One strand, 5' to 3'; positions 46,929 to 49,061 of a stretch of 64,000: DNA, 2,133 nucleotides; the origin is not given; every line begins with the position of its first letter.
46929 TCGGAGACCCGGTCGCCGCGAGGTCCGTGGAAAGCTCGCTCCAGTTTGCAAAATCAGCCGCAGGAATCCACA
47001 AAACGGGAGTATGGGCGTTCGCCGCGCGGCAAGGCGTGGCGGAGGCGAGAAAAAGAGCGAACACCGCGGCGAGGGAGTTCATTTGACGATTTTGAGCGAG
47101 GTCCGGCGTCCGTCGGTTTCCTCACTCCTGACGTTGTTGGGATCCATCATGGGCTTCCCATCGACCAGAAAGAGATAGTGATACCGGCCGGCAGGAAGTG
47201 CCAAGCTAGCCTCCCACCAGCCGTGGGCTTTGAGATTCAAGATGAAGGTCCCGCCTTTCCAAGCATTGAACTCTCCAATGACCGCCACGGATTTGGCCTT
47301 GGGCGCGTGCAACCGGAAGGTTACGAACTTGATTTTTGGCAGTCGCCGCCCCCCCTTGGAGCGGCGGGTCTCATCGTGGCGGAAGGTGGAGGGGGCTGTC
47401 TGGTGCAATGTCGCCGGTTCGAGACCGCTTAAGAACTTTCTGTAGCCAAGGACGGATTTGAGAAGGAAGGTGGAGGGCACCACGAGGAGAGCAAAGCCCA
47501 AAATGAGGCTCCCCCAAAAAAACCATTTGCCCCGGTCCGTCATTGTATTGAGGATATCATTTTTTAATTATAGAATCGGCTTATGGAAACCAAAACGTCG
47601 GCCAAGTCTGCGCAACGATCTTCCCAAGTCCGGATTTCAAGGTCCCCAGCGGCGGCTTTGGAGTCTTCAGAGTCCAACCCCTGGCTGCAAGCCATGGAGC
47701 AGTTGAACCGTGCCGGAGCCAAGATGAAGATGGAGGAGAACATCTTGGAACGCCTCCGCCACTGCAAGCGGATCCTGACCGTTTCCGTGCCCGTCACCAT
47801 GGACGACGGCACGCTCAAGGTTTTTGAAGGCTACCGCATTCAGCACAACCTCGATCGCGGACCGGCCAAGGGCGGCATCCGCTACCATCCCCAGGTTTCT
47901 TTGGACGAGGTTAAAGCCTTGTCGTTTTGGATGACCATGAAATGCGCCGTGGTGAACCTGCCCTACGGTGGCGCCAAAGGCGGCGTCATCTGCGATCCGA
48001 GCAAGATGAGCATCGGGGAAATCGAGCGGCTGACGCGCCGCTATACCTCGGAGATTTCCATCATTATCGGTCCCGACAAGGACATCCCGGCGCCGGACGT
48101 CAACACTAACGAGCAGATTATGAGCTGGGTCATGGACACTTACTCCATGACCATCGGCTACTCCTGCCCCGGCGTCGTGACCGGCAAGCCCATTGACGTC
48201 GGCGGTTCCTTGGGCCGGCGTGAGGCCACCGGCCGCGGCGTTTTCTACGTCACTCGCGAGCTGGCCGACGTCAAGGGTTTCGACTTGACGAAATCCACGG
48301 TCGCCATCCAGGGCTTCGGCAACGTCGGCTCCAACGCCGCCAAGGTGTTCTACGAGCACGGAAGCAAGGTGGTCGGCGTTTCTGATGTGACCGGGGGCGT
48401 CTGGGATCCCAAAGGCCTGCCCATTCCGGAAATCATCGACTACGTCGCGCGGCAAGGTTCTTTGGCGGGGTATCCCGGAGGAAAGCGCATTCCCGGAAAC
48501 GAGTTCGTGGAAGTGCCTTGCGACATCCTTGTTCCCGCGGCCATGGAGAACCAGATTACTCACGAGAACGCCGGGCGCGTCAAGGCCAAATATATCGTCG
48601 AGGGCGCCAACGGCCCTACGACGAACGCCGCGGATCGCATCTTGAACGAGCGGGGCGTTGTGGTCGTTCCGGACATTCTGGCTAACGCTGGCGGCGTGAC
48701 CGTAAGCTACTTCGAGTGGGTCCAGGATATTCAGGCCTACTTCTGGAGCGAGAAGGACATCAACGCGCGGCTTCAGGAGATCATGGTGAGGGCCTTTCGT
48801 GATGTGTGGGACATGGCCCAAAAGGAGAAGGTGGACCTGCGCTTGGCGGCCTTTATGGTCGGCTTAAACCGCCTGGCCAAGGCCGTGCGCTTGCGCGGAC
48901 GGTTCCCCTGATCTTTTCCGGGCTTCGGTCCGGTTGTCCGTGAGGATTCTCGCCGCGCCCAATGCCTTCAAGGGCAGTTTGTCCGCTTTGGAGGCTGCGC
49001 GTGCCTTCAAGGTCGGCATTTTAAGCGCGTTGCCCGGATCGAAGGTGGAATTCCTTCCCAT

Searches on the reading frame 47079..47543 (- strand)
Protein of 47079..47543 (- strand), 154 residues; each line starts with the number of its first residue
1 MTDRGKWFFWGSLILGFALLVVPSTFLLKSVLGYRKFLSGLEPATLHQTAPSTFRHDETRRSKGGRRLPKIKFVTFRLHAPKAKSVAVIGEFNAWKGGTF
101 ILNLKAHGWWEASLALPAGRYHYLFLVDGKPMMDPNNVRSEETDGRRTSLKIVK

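Call 40: search_protein_families(library=pfam, proteins=[window:47079-47543:-], max_evalue=0.001)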
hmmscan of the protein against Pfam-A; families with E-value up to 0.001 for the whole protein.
window:47079-47543:- (154 aa): 2 families
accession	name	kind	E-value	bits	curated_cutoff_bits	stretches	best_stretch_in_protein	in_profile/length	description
PF16561.11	AMPK1_CBM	-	9.1e-10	39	26.8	1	82-146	10-72/85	Glycogen recognition site of AMP-activated protein kinase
PF02922.24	CBM_48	-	4.1e-09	37.1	22.4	1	73-126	12-69/83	Carbohydrate-binding module 48 (Isoamylase N-terminal domain)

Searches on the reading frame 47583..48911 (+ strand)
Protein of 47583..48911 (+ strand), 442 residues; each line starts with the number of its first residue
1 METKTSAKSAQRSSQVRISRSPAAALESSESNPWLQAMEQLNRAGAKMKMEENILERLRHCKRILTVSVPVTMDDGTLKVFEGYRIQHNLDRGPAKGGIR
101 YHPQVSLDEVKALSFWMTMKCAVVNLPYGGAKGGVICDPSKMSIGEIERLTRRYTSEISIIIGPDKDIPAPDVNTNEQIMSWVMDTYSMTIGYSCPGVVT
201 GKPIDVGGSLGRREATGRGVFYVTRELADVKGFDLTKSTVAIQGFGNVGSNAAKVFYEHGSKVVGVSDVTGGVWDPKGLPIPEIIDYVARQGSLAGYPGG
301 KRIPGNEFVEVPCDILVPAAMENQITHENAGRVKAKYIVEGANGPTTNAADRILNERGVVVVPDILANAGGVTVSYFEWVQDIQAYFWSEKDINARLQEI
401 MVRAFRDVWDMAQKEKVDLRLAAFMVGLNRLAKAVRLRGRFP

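Call 40: search_protein_families(library=pfam, proteins=[window:47583-48911:+], max_evalue=0.001)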
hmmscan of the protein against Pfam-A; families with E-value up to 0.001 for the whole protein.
window:47583-48911:+ (442 aa): 2 families
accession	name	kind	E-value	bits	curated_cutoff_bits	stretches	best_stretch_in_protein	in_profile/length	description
PF00208.27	ELFV_dehydrog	-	2.4e-86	289.8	23.4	1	207-439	1-241/241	Glutamate/Leucine/Phenylalanine/Valine dehydrogenase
PF02812.23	ELFV_dehydrog_N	-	6e-59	197.8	25.3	1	62-188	2-128/129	Glu/Leu/Phe/Val dehydrogenase, dimerisation domain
